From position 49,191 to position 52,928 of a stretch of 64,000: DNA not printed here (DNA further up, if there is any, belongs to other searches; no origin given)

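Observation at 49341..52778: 1145-aa single-chain GGDEF - STAND ATPase - TPR protein: diguanylate cyclase as the effector of a STAND-type sensor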

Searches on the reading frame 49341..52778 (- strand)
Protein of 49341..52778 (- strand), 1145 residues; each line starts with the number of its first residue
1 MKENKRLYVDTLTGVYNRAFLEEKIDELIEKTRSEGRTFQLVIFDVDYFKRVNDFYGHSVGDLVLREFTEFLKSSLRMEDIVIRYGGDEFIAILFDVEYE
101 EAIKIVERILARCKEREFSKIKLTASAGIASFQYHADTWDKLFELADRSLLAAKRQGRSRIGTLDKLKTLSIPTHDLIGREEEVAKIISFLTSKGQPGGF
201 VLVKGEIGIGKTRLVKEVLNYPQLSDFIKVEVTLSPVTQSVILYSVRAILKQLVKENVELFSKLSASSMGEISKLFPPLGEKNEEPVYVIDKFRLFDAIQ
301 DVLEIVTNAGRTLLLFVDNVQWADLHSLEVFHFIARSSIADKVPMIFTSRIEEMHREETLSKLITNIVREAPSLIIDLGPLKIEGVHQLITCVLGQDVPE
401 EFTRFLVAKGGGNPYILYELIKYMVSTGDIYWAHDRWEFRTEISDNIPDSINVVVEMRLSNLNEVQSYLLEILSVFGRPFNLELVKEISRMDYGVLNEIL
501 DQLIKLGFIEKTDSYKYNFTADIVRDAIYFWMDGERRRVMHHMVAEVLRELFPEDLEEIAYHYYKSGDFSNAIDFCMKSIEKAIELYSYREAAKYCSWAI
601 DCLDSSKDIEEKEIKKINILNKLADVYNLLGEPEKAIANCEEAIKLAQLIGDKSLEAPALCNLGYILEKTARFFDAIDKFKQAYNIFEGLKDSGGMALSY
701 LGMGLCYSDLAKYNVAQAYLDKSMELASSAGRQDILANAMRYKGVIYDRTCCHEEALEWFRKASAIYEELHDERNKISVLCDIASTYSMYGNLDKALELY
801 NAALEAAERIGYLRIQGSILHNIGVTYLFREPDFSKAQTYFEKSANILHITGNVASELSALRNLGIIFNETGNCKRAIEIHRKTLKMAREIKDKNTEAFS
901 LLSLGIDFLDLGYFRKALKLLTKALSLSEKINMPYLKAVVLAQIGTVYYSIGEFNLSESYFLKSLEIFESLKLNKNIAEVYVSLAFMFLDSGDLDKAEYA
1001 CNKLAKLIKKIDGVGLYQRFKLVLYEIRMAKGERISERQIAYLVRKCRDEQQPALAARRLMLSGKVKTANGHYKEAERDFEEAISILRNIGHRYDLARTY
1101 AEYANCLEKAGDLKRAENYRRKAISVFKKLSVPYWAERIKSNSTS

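Call 3: search_protein_families(library=pfam, proteins=[window:49341-52778:-], max_evalue=0.01)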
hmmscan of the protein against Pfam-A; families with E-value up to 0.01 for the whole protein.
window:49341-52778:- (1145 aa): 22 families
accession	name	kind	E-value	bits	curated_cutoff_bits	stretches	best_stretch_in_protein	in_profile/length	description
PF13424.12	TPR_12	-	1.6e-61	204.9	30.1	7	737-808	3-76/77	Tetratricopeptide repeat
PF00990.26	GGDEF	-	1.1e-41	142.7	23.8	1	8-160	2-161/161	Diguanylate cyclase, GGDEF domain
PF07719.23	TPR_2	-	5.8e-29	98.2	27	0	737-768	1-32/34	Tetratricopeptide repeat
PF00515.34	TPR_1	-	2.3e-23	81.4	27.8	2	619-647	3-31/34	Tetratricopeptide repeat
PF17874.7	TPR_MalT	-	1.9e-22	80.4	45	1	853-1009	35-192/336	MalT-like TPR region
PF13181.12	TPR_8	-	1.1e-19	69.3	25.7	0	619-647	3-31/34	Tetratricopeptide repeat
PF13191.12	AAA_16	-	5.9e-17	63.1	32.6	1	177-337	2-158/167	AAA ATPase domain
PF13374.12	TPR_10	-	8.7e-17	61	27.5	0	858-890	2-34/42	Tetratricopeptide repeat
PF13176.12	TPR_7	-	4.2e-11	42.5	27.9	0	860-890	1-31/36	Tetratricopeptide repeat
PF10602.15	RPN7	-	7.4e-11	42.5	29.6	1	860-990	38-167/174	26S proteasome subunit RPN7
PF14938.12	SNAP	-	1.5e-10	41.4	25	1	753-886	51-183/282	Soluble NSF attachment protein, SNAP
PF13428.12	TPR_14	-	1.8e-10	40.9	23.5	0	619-646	3-30/44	Tetratricopeptide repeat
PF24885.1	TPR_NPHP3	-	1.2e-08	35.1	100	0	903-1010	104-214/239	Nephrocystin-3 TPR domain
PF13431.12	TPR_17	-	3.6e-08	33.5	24.4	0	969-998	4-33/34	Tetratricopeptide repeat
PF13401.12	AAA_22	-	5e-06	27.3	27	1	198-347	5-120/130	AAA domain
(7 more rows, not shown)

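Call 4: search_protein_families(library=ncbifam, proteins=[window:49341-52778:-], max_evalue=0.01)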
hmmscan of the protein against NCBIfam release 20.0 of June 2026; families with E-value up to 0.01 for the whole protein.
window:49341-52778:- (1145 aa): 38 families (the best 25 are shown)
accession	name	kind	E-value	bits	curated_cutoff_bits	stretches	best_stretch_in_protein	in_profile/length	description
TIGR00254.1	GGDEF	domain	4e-46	156.8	37.4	1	8-161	6-164/168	diguanylate cyclase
NF007135.0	PRK09581.1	equivalog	2.7e-43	148.4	474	1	9-162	294-453/457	PleD family two-component system response regulator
NF038266.1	diguan_SiaD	equivalog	3.1e-41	141.4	290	1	9-161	96-252/252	biofilm regulation diguanylate cyclase SiaD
TIGR03903.1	TOMM_kin_cyc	equivalog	9.8e-37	126.4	705.75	2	177-726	483-1045/1267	TOMM system kinase/cyclase fusion protein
NF007380.0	PRK09894.1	equivalog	1.4e-36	126.3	256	1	8-166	130-289/296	diguanylate cyclase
NF051473.1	DigCycDgcsShew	equivalog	1.2e-32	113.5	400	1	8-159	136-286/291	diguanylate cyclase DgcS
NF041606.1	dguan_cyc_DgcA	equivalog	1.4e-32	113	370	1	19-161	194-336/340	diguanylate cyclase DgcA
NF041717.1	HaaA_phane_TPR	equivalog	1.8e-31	109.1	1125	2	790-1133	525-868/882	cyclophane-containing RiPP biosynthesis TPR protein HaaT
NF007423.1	PRK09966.1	equivalog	2.6e-31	108.9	325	1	9-154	241-390/390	diguanylate cyclase DgcN/YfiN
NF007298.0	PRK09776.1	equivalog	5.2e-31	107.4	1135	1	10-164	687-845/1111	diguanylate cyclase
NF047654.1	DiguCycDgcRLepto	equivalog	1.5e-30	106.1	500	1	9-161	135-293/295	diguanylate cyclase DgcR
NF053520.1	HK_Porph_FimS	equivalog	8.4e-30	103.6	600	3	590-846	61-312/618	sensor histidine kinase FimS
NF011955.1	PRK15426.1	equivalog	4.1e-29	101.2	408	1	8-164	399-561/564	cellulose biosynthesis regulator diguanylate cyclase DgcQ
NF040885.1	diguan_DgcJ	equivalog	5.3e-27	94.8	500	1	9-159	343-491/493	diguanylate cyclase DgcJ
NF045675.1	PhdiestaseDibA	equivalog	2.4e-23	82.3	980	1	8-159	204-359/623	phosphodiesterase DibA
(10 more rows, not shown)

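Call 5: search_protein_families(library=padloc, proteins=[window:49341-52778:-], max_evalue=0.01)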
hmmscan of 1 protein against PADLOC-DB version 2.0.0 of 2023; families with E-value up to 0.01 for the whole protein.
window:49341-52778:- (1145 aa): 5 families
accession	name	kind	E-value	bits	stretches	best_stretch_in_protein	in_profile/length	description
PDLC01169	TPR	-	2.8e-33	113.4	3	859-979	110-229/252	TPR repeats containing protein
PDLC01171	TPR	-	9.3e-09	32.8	1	772-929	136-284/504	TPR repeats containing protein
PDLC04984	PDC-S27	-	0.00037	17.5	0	176-222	3-47/474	-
PDLC05012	PDC-S39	-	0.0008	16.2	1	1037-1119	198-281/615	-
PDLC02057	Cas10d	-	0.0028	15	0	85-160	272-343/462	-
